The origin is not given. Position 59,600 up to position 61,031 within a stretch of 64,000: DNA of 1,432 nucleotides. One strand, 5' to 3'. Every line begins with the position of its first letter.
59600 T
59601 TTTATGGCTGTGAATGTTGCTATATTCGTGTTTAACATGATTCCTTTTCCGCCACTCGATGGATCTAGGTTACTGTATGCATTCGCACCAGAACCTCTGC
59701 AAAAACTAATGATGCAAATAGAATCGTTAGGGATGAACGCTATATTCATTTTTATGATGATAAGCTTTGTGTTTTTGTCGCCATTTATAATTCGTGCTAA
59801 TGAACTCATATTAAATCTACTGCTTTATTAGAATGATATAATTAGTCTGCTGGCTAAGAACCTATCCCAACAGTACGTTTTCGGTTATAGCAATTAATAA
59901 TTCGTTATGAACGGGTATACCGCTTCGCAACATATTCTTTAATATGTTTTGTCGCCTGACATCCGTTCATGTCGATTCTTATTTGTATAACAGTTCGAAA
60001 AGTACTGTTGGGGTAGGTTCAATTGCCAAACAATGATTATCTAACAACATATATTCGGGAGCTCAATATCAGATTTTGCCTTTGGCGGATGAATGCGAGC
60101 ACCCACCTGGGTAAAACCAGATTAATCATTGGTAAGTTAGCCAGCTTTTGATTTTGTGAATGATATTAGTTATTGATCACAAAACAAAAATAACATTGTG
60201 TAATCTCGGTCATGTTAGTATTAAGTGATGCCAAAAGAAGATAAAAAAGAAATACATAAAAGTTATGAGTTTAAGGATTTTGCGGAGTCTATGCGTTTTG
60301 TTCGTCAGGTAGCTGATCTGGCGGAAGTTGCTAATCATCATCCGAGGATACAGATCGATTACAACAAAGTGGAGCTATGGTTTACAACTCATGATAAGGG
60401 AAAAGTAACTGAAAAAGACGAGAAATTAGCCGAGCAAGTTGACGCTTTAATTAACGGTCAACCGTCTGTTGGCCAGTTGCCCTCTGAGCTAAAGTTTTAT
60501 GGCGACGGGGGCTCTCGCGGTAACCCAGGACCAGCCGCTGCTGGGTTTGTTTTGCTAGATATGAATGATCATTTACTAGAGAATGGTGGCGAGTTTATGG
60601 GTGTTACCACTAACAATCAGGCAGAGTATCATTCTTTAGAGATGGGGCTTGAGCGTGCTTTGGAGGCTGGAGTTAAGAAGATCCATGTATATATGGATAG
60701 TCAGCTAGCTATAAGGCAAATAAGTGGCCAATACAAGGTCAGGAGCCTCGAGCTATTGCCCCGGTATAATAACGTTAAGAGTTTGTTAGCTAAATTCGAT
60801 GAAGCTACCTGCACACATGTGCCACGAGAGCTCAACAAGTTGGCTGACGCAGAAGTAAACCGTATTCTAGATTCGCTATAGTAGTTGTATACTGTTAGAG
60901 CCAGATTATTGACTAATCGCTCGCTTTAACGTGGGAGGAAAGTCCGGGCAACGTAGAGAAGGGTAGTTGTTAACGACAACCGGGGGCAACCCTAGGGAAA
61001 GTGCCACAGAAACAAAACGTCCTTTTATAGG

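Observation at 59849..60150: Promoter-to-terminator ~300-nt structured RNA candidate with a 163-nt, 25-bp-stem, 6S-like hairpin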

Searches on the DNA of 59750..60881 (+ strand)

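Call 4: search_rna_families(source=window, start=59750, end=60260, threshold=evalue, max_evalue=10, show_alignments=4)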
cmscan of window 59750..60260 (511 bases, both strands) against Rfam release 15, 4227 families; matches with E-value up to 10: 2.
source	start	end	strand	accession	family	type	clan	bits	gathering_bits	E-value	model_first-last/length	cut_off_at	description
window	60019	60143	+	RF00013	6S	Gene;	-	24.2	46.4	0.0058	19-169/187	no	6S / SsrS RNA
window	59898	59979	+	RF00949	mir-983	Gene; miRNA;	-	21.4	100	1.2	1-90/90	no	mir-983 microRNA precursor family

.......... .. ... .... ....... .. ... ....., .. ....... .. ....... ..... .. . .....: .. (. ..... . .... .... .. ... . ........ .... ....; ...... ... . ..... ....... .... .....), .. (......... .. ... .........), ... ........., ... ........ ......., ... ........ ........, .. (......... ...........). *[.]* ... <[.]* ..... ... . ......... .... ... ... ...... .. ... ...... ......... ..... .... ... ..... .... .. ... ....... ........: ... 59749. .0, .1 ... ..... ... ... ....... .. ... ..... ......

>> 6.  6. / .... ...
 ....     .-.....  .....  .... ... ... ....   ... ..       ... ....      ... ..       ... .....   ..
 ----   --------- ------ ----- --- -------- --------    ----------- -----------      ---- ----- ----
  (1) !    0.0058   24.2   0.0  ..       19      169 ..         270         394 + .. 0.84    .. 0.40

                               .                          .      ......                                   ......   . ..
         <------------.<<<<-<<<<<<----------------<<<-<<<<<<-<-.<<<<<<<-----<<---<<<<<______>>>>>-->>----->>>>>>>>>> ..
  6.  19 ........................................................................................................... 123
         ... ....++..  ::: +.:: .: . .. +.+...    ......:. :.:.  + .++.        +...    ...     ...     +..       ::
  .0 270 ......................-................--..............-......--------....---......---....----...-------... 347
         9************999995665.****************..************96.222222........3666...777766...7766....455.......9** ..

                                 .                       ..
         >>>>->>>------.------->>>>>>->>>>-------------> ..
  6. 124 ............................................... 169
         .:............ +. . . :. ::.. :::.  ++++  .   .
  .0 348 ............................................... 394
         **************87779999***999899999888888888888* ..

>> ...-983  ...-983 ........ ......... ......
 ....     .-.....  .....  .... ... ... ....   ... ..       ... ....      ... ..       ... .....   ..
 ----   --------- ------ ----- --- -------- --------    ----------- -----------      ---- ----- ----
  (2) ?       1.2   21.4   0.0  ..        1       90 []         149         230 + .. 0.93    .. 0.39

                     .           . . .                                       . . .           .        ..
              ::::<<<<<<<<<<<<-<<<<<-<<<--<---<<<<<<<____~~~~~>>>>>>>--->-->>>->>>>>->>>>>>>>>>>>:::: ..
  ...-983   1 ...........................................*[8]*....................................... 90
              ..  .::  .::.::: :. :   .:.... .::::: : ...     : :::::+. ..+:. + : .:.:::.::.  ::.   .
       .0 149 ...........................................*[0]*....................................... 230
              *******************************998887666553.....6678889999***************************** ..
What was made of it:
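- Tried and rejected: Hairpin A as a known RNA: only a chance mir-983 match, E = 1.2 (call 4).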

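Call 50: search_rna_families(sources=[L015, L017, L014, L111, L110, L027, L054, L041, L046, L045, L068, L038, L044, L048, L028, L037, L025, L052, L042], threshold=gathering)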
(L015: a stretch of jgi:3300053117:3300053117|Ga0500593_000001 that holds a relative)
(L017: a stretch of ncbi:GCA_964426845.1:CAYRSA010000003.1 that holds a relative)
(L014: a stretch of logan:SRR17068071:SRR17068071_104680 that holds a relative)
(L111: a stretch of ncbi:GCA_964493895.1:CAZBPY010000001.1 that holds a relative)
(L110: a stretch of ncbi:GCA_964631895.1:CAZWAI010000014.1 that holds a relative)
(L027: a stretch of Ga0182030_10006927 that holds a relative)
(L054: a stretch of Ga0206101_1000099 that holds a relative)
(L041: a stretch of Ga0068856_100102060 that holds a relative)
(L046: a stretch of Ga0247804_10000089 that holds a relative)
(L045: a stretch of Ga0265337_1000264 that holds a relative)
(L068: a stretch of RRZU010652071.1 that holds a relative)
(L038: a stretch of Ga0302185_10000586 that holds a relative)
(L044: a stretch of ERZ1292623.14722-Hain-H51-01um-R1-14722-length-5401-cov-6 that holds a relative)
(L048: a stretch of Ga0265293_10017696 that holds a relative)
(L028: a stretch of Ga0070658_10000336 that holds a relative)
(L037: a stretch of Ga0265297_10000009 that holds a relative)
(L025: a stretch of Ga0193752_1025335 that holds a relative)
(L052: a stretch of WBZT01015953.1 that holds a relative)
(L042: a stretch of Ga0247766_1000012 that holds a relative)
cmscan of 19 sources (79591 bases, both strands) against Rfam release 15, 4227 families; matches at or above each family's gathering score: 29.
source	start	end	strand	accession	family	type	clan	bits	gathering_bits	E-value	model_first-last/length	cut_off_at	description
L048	2688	3028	+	RF00010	RNaseP_bact_a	Gene; ribozyme;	CL00002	267.6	100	4.2e-86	1-367/367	no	Bacterial RNase P class A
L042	2432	2781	+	RF00010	RNaseP_bact_a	Gene; ribozyme;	CL00002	266.8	100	7.9e-86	1-367/367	no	Bacterial RNase P class A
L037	2749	3083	+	RF00010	RNaseP_bact_a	Gene; ribozyme;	CL00002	263.6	100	9.5e-85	1-367/367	no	Bacterial RNase P class A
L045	3427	3774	+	RF00010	RNaseP_bact_a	Gene; ribozyme;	CL00002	261.5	100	4.8e-84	1-367/367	no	Bacterial RNase P class A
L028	3298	3650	+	RF00010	RNaseP_bact_a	Gene; ribozyme;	CL00002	256.6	100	2.2e-82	1-367/367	no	Bacterial RNase P class A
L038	2434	2767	+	RF00010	RNaseP_bact_a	Gene; ribozyme;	CL00002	254.9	100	8.4e-82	1-367/367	no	Bacterial RNase P class A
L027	2711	3074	+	RF00010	RNaseP_bact_a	Gene; ribozyme;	CL00002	252.7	100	4.9e-81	1-367/367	no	Bacterial RNase P class A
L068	2437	2782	+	RF00010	RNaseP_bact_a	Gene; ribozyme;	CL00002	251.5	100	1.2e-80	1-367/367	no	Bacterial RNase P class A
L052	2434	2891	+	RF00010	RNaseP_bact_a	Gene; ribozyme;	CL00002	249.2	100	7.4e-80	1-367/367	no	Bacterial RNase P class A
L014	3171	3508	+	RF00010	RNaseP_bact_a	Gene; ribozyme;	CL00002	244.5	100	2.8e-78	1-367/367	no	Bacterial RNase P class A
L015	3171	3509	+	RF00010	RNaseP_bact_a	Gene; ribozyme;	CL00002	238.9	100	2.2e-76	1-367/367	no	Bacterial RNase P class A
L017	3171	3515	+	RF00010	RNaseP_bact_a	Gene; ribozyme;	CL00002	237.7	100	5.6e-76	1-367/367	no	Bacterial RNase P class A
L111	2224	2582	+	RF00010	RNaseP_bact_a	Gene; ribozyme;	CL00002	209.7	100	1.8e-66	1-367/367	no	Bacterial RNase P class A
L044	1727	2074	+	RF00010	RNaseP_bact_a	Gene; ribozyme;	CL00002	196.5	100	5.5e-62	1-367/367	no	Bacterial RNase P class A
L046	3241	3574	+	RF00010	RNaseP_bact_a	Gene; ribozyme;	CL00002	190.8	100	4.6e-60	1-310/367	3'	Bacterial RNase P class A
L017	2112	2184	-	RF00005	tRNA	Gene; tRNA;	CL00001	64.7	29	1.1e-11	1-71/71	no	tRNA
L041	719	791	+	RF00005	tRNA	Gene; tRNA;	CL00001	64.6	29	1.2e-11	1-71/71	no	tRNA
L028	282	354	-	RF00005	tRNA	Gene; tRNA;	CL00001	64.6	29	1.2e-11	1-71/71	no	tRNA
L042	1419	1491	+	RF00005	tRNA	Gene; tRNA;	CL00001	63.8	29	1.9e-11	1-71/71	no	tRNA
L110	1039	1111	-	RF00005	tRNA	Gene; tRNA;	CL00001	63.3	29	2.8e-11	1-71/71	no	tRNA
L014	2401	2473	-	RF00005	tRNA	Gene; tRNA;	CL00001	63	29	3.2e-11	1-71/71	no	tRNA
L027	1856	1929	+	RF00005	tRNA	Gene; tRNA;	CL00001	61.6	29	7.8e-11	1-71/71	no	tRNA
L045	1189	1261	-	RF00005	tRNA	Gene; tRNA;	CL00001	61.6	29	7.8e-11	1-71/71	no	tRNA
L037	1201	1274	+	RF00005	tRNA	Gene; tRNA;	CL00001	60.7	29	1.4e-10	1-71/71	no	tRNA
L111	1402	1475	-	RF00005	tRNA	Gene; tRNA;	CL00001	60.3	29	1.8e-10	1-71/71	no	tRNA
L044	640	713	-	RF00005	tRNA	Gene; tRNA;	CL00001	60.3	29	1.8e-10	1-71/71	no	tRNA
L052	1453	1526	+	RF00005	tRNA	Gene; tRNA;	CL00001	60.3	29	1.8e-10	1-71/71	no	tRNA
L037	1107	1179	+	RF00005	tRNA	Gene; tRNA;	CL00001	59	29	4e-10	1-71/71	no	tRNA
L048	1464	1523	+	RF00005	tRNA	Gene; tRNA;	CL00001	38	29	0.00024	7-64/71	no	tRNA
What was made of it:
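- Tried and rejected: Across 19 related loci it gave no 6S above threshold (call 50).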

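Call 51: search_rna_families(sources=[L015, L017, L014, L111, L110, L027, L054, L041, L046, L045, L038, L068, L044], threshold=evalue, max_evalue=10)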
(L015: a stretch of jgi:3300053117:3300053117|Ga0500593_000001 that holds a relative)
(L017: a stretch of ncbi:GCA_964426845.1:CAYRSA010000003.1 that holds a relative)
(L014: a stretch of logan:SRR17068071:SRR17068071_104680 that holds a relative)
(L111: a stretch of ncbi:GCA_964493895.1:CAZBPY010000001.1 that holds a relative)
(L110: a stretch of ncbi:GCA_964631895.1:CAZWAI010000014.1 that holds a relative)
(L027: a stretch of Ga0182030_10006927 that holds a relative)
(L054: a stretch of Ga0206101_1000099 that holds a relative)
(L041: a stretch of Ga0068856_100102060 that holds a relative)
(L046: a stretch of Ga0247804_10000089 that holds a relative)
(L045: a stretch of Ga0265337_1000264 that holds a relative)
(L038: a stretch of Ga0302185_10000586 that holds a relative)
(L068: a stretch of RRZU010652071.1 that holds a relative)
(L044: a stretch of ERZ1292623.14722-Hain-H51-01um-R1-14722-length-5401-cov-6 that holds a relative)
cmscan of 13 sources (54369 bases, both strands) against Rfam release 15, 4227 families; matches with E-value up to 10: 33.
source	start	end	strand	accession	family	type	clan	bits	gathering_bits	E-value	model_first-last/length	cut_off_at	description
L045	3427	3774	+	RF00010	RNaseP_bact_a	Gene; ribozyme;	CL00002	261.5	100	3.3e-84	1-367/367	no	Bacterial RNase P class A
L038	2434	2767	+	RF00010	RNaseP_bact_a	Gene; ribozyme;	CL00002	254.9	100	5.7e-82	1-367/367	no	Bacterial RNase P class A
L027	2711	3074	+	RF00010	RNaseP_bact_a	Gene; ribozyme;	CL00002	252.7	100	3.3e-81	1-367/367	no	Bacterial RNase P class A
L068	2437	2782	+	RF00010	RNaseP_bact_a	Gene; ribozyme;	CL00002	251.5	100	8.4e-81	1-367/367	no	Bacterial RNase P class A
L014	3171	3508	+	RF00010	RNaseP_bact_a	Gene; ribozyme;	CL00002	244.5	100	1.9e-78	1-367/367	no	Bacterial RNase P class A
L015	3171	3509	+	RF00010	RNaseP_bact_a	Gene; ribozyme;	CL00002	238.9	100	1.5e-76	1-367/367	no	Bacterial RNase P class A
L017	3171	3515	+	RF00010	RNaseP_bact_a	Gene; ribozyme;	CL00002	237.7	100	3.8e-76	1-367/367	no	Bacterial RNase P class A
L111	2224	2582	+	RF00010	RNaseP_bact_a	Gene; ribozyme;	CL00002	209.7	100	1.3e-66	1-367/367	no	Bacterial RNase P class A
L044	1727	2074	+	RF00010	RNaseP_bact_a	Gene; ribozyme;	CL00002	196.5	100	3.8e-62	1-367/367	no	Bacterial RNase P class A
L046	3241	3574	+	RF00010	RNaseP_bact_a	Gene; ribozyme;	CL00002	190.8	100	3.2e-60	1-310/367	3'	Bacterial RNase P class A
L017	2112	2184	-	RF00005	tRNA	Gene; tRNA;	CL00001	64.7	29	7.4e-12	1-71/71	no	tRNA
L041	719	791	+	RF00005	tRNA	Gene; tRNA;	CL00001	64.6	29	8.3e-12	1-71/71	no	tRNA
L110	1039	1111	-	RF00005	tRNA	Gene; tRNA;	CL00001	63.3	29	1.9e-11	1-71/71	no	tRNA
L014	2401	2473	-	RF00005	tRNA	Gene; tRNA;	CL00001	63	29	2.2e-11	1-71/71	no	tRNA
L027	1856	1929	+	RF00005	tRNA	Gene; tRNA;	CL00001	61.6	29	5.4e-11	1-71/71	no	tRNA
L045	1189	1261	-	RF00005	tRNA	Gene; tRNA;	CL00001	61.6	29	5.3e-11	1-71/71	no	tRNA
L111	1402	1475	-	RF00005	tRNA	Gene; tRNA;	CL00001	60.3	29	1.2e-10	1-71/71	no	tRNA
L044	640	713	-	RF00005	tRNA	Gene; tRNA;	CL00001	60.3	29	1.2e-10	1-71/71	no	tRNA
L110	2168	2265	+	RF00010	RNaseP_bact_a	Gene; ribozyme;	CL00002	54.2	100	6.7e-14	1-105/367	3'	Bacterial RNase P class A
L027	1704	1847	+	RF00013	6S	Gene;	-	36.6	46.4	0.00068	1-187/187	no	6S / SsrS RNA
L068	2787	2858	+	RF04085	mir-1271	Gene; miRNA;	-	30.3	80.5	0.0076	1-77/77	no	mir-1271 microRNA precursor family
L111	2184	2283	-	RF03609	mir-5470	Gene; miRNA;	-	29.4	98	0.052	1-81/81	no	mir-5470 microRNA precursor family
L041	517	655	+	RF00013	6S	Gene;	-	29.1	46.4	0.043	1-187/187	no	6S / SsrS RNA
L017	3506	3617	-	RF00121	MicC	Gene; sRNA;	-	28.6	90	3.4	1-123/123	no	MicC RNA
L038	259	358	+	RF01770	rimP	Cis-reg; leader;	-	28.5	47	1.4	1-102/102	no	Gammaprotebacteria rimP leader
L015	1727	1881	+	RF00013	6S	Gene;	-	27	46.4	0.13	1-187/187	no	6S / SsrS RNA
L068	2786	2857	-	RF04085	mir-1271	Gene; miRNA;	-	25.7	80.5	0.17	1-77/77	no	mir-1271 microRNA precursor family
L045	3718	3811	+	RF01772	rnk_pseudo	Cis-reg; leader;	-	23.6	55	10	1-108/108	no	Pseudomonas rnk leader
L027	4362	4453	-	RF00513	Trp_leader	Cis-reg; leader;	-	22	41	4.8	1-100/100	no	Tryptophan operon leader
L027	4308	4396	+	RF00513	Trp_leader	Cis-reg; leader;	-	21.2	41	8.1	1-100/100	no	Tryptophan operon leader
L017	257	323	-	RF02463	Ms_AS-1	Gene; sRNA;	-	20.9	37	8.7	1-98/98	no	Mycobacterium sRNA Ms_AS-1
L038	4275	4390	+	RF00023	tmRNA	Gene;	CL00001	18.8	47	0.0013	1-120/374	3'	transfer-messenger RNA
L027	690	715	-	RF00084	CsrC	Gene; sRNA;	CL00106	13.6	61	8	214-239/255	no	CsrC RNA family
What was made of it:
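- On 6S RNA (Rfam RF00013): Homologues score 36.6, 29.1 and 27.0 bits, all full-length (call 51).
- The same family matches the homologous RNA full-length in L027 (36.6 bits), L041 (29.1) and L015 (27.0) (call 51). All Rfam 6S scores (24-37 bits) lie below the curated threshold of 46.4 (calls 4, 51), and function is untested. Four homologues from distant lineages each have 6S as the only sensible hit, three of them over the full model length (calls 4, 51).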

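Call 63: search_dna_similar(query=window:59858-60020:+, collection=phages, mode=distant, max_evalue=0.01)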
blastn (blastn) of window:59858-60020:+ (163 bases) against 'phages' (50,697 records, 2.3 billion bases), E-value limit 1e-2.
No match.

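Call 64: search_dna_similar(query=window:59858-60020:+, collection=plasmids, mode=distant, max_evalue=0.01)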
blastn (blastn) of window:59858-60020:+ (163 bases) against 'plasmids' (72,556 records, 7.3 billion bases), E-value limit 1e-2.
No match.

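Call 81: search_with_rna_model(model_id=R1, sources=[L014, L015, L017, L110, L111, L113, L114, L027, L054, L041, L046, L045, L068, L038, L044, L048, L028, L037, L025, L052, L042], max_evalue=0.05, make_alignment=true)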
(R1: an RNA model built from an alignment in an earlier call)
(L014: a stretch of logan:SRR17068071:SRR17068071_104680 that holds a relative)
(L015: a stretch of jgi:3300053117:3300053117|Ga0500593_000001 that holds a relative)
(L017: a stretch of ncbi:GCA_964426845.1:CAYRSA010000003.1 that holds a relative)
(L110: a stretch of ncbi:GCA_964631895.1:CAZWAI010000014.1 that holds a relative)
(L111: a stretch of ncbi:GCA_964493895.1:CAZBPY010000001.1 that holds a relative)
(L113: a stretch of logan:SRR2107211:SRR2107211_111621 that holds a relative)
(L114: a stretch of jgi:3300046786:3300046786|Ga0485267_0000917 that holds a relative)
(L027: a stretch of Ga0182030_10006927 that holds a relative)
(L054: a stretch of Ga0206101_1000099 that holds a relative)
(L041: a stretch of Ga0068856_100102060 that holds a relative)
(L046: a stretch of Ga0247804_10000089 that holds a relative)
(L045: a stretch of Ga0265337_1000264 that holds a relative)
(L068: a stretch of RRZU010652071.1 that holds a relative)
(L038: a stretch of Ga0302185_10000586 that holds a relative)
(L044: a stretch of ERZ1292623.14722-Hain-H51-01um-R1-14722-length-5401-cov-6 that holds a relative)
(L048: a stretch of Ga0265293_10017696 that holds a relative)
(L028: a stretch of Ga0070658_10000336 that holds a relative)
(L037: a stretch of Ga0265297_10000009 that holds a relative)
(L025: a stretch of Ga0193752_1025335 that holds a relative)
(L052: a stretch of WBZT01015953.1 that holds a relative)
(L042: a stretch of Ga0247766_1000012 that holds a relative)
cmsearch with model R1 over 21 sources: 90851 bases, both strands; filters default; matches with E-value up to 0.05: 21.
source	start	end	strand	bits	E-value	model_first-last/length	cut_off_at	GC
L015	1731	1881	+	165.5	2e-35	1-148/148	no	0.47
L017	1626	1773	+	152.7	1.7e-32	1-148/148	no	0.45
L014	1653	1796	+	140.3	1.2e-29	1-148/148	no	0.43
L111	1239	1390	+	139.6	1.8e-29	1-148/148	no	0.44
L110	463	611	+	138.5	3.2e-29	1-148/148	no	0.45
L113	3147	3285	+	124.1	6.5e-26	1-148/148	no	0.4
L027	1708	1847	+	55.9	3e-10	1-148/148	no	0.46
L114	3147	3281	+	52.6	1.7e-09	1-148/148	no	0.41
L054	1609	1758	+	46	5.6e-08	1-148/148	no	0.43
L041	517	659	+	44.9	1e-07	1-148/148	no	0.47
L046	782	930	+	38.1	3.5e-06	1-148/148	no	0.44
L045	109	249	+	34.5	2.4e-05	1-148/148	no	0.47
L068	1399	1526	+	31.6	0.00011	1-148/148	no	0.52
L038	1300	1447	+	31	0.00016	1-148/148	no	0.41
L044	465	604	+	29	0.00045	1-148/148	no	0.5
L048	1314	1454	+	28.5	0.00056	1-148/148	no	0.5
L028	125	258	+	27.2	0.0012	1-148/148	no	0.49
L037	949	1088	+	26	0.0022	1-148/148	no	0.53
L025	1185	1313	+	25.9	0.0023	1-148/148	no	0.51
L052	1253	1385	+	25.5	0.0028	1-148/148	no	0.48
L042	1269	1386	+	21.5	0.023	1-148/148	no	0.46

Alignment A6: 21 matches aligned to the model, 180 columns, each read 5' to 3' on its own strand. Consensus structure (alignment columns), stored with it:
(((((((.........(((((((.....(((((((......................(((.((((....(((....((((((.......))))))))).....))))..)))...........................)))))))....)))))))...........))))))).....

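Call 82: build_rna_model(alignment_id=A6)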
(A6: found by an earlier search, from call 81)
Model R2 built from alignment A6 (21 sequences, 180 columns); structure: stored with the alignment.
model positions 147; base pairs 37; branch points 0; effective number of sequences 7.1; information 0.59 bits per position. Calibrated on 0.2 Mb of random sequence (short: E-values are rough).
structure used (alignment columns):
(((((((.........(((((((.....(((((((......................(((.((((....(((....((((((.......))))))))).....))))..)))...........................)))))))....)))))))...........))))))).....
